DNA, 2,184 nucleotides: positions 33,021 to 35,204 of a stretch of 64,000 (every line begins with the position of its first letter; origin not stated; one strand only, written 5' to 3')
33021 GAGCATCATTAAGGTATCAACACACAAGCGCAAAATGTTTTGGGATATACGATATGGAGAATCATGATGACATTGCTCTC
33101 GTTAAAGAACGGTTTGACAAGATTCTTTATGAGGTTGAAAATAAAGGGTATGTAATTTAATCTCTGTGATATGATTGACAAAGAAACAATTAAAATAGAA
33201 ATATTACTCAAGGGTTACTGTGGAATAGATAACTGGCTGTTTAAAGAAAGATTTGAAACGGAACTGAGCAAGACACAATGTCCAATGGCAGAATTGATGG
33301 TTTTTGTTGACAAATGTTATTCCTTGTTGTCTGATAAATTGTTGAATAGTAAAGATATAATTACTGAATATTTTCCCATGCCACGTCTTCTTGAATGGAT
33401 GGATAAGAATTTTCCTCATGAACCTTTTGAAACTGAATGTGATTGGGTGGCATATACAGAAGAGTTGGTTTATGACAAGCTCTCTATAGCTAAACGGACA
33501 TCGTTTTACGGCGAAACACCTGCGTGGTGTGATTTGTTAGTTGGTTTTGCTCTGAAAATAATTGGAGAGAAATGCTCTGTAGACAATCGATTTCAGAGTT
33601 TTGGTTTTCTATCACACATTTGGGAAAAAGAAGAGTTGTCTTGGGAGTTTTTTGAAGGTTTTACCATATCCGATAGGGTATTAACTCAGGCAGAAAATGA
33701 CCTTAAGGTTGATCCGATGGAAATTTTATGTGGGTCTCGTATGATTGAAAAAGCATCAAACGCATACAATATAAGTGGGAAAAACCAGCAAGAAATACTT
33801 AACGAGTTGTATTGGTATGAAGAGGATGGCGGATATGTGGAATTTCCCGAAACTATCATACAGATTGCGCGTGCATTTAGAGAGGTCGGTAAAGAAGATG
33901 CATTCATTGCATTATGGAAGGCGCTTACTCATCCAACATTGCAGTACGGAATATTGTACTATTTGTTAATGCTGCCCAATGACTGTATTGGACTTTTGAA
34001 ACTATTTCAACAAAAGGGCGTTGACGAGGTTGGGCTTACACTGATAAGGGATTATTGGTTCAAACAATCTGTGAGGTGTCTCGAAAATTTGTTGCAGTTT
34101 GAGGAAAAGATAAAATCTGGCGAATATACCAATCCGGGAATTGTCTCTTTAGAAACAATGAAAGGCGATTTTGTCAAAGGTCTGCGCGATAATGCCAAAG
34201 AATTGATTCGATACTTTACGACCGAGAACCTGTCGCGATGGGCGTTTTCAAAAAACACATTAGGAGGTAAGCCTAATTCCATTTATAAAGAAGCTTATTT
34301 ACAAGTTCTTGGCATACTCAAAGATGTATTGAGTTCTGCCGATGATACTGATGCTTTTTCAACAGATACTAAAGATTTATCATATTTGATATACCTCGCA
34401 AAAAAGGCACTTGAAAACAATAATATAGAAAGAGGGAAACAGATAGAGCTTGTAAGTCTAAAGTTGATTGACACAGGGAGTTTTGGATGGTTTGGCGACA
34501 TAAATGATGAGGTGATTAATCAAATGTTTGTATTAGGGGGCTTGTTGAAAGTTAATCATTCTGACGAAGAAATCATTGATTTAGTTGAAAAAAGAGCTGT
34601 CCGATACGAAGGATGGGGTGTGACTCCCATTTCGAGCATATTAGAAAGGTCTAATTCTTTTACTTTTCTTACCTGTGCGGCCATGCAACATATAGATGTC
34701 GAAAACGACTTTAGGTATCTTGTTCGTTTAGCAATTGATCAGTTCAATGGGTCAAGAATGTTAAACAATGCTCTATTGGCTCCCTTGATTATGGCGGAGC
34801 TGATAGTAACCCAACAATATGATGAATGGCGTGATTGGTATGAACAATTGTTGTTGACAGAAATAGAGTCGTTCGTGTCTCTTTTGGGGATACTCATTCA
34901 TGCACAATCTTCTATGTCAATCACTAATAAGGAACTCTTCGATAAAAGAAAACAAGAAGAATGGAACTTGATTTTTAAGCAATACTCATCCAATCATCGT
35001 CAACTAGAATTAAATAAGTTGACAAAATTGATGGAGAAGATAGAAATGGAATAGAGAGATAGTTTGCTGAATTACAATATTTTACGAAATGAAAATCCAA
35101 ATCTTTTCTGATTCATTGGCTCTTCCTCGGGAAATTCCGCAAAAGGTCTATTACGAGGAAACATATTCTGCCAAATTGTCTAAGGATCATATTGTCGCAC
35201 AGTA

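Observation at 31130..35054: Three-gene operon with two paralogous 'DPYFN...HDRF' (K->R variant HKD/PLD-like) modules and a 627-aa helical protein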

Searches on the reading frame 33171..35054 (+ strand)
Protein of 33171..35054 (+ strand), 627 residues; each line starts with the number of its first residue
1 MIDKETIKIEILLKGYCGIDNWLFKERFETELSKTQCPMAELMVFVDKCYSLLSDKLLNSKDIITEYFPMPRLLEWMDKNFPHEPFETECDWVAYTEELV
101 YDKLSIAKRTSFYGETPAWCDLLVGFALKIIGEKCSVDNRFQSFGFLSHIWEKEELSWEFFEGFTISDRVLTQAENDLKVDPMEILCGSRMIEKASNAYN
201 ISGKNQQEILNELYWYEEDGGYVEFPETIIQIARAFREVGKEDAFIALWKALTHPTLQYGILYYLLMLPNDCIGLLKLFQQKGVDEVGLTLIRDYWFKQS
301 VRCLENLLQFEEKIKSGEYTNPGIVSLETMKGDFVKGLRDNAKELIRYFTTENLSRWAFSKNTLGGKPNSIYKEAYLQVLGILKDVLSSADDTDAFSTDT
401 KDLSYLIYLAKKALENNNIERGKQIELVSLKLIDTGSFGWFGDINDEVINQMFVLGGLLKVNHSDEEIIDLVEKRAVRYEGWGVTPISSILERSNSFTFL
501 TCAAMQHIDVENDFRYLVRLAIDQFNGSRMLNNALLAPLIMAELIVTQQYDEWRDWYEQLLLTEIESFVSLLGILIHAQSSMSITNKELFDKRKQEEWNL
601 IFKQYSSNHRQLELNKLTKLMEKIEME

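Call 3: search_protein_families(library=pfam, proteins=[window:33171-35054:+], max_evalue=1)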
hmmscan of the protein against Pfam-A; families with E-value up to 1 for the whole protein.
window:33171-35054:+ (627 aa): 0 families

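Call 4: search_protein_families(library=padloc, proteins=[window:33171-35054:+], max_evalue=1)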
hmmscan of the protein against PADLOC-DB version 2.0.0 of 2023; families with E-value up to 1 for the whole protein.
window:33171-35054:+ (627 aa): 0 families

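Call 5: search_protein_families(library=ncbifam, proteins=[window:33171-35054:+], max_evalue=1)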
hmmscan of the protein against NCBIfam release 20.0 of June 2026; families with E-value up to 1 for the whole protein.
window:33171-35054:+ (627 aa): 0 families

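Call 29: find_homologous_proteins(query=window:33171-35054:+, max_evalue=0.001)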
Query window:33171-35054:+ (627 aa): 11 proteins with E <= 0.001 among 8000 candidates.
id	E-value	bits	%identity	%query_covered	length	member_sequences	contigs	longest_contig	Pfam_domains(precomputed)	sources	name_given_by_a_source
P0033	0.0e+0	1428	100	100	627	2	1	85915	-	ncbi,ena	-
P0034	0.0e+0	1240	87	100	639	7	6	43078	-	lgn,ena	-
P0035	3.7e-255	867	59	100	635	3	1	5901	-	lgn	-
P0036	2.6e-195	669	49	100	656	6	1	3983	-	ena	-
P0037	2.2e-193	662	49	100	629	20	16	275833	-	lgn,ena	-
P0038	1.0e-184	634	47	100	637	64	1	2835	-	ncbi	-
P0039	3.7e-181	622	46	100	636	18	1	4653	-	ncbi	-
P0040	1.9e-180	620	46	100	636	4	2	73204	-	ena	-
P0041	6.6e-179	615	46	99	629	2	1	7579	-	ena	-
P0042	4.0e-178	612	45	99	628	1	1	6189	-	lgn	-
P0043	9.4e-171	588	43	99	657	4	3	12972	-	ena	-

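Call 38: find_homologous_proteins(query=A3, max_evalue=0.001)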
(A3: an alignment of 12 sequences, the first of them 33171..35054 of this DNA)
Query A3 (12 sequences) (627 aa, profile of the alignment): 11 proteins with E <= 0.001 among 8000 candidates.
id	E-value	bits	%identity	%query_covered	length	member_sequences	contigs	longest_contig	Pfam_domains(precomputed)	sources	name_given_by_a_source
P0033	1.5e-223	762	100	100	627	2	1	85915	-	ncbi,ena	-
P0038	2.1e-222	758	47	100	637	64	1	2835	-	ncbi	-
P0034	8.6e-207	707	87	100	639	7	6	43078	-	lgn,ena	-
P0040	1.8e-205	703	46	100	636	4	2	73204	-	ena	-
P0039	4.6e-202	691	46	100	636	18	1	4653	-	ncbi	-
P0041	1.5e-194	666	46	99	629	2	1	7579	-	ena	-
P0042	8.3e-173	595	45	99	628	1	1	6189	-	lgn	-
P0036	2.5e-170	586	49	100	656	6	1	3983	-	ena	-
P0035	3.4e-166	573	59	100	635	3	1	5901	-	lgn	-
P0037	3.7e-164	566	49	100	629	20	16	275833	-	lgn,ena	-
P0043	5.9e-159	549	43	99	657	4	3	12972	-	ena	-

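Call 65: find_encoding_contigs(protein=P0033, flank=3000, max_places=4)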
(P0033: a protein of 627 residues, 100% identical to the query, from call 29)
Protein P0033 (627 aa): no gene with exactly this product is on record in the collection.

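Call 66: search_protein_families(library=phrogs, proteins=[window:33171-35054:+], max_evalue=0.01)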
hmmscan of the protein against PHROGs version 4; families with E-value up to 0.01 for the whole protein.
window:33171-35054:+ (627 aa): 0 families

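Call 67: predict_structure(alignment_id=A4)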
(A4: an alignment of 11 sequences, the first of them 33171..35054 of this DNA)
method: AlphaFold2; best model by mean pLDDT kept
length: 627 residues; sequences in the alignment: 11
mean_pLDDT: 82.5   pTM: 0.71
mean pLDDT of the five models: 82.5, 82.2, 78.9, 75.3, 72.0
residues with pLDDT >= 90: 155; 70-90: 384; 50-70: 85; < 50: 3
segments of 3 or more residues with pLDDT < 50: none
pLDDT, mean of each block of 10 residues (from residue 1): 75 75 82 88 93 88 83 85 66 85 87 75 92 91 88 82 87 90 72 54 62 61 79 89 92 83 85 93 88 91 89 74 72 92 89 80 69 89 83 66 82 86 89 75 67 89 91 85 72 85 87 92 81 79 81 89 90 86 91 90 77 85 87
secondary structure, 60 per line:
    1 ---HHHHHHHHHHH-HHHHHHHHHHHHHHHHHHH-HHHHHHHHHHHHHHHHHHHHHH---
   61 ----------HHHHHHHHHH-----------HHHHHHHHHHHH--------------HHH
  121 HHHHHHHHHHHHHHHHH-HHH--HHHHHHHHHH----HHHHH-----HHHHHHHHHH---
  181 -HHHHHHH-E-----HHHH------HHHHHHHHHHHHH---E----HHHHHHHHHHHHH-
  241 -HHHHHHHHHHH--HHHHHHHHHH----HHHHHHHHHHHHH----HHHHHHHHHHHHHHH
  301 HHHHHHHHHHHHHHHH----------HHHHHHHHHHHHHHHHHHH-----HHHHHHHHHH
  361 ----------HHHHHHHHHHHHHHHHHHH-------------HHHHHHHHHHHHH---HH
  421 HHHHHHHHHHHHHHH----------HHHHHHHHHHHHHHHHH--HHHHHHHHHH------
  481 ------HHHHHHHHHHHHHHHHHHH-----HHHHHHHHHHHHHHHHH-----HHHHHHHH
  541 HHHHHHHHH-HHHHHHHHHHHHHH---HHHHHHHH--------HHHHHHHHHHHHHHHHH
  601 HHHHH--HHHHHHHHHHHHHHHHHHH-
elements in order: H4-14 H16-34 H36-57 H71-80 H92-103 H118-137 H144-153 H158-162 H168-177 H182-188 H196-199 H206-218 H227-239 H242-252 H255-264 H269-281 H286-316 H327-345 H351-360 H371-389 H403-415 H419-435 H446-462 H465-474 H487-505 H511-527 H533-549 H551-564 H568-575 H584-605 H608-626

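Call 120: search_protein_families(library=pfam, alignment_id=A3, max_evalue=0.05)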
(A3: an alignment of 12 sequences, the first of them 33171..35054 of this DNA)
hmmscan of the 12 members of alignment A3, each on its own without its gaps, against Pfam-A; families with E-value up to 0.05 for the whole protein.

A. member 1, window:33171-35054:+ (627 aa): 0 families

B. families by the number of members that match (of 12 scanned): 4 families
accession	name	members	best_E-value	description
PF05436.16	MF_alpha_N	1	0.0057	Mating factor alpha precursor N-terminus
PF23437.1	DUF7122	1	0.01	Family of unknown function (DUF7122)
PF23848.1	DUF7212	1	0.039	Family of unknown function (DUF7212)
PF03945.19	Endotoxin_N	1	0.046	delta endotoxin, N-terminal domain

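Call 121: search_solved_structures(query=A3, max_evalue=1)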
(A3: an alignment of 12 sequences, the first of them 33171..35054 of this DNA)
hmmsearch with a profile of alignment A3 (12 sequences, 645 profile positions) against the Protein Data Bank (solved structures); distinct sequences matched with E-value up to 1: 1.
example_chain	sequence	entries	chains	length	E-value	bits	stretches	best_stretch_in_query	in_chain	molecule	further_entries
1ia6_A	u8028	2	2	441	0.79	11.4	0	216-258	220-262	CELLULASE CEL9M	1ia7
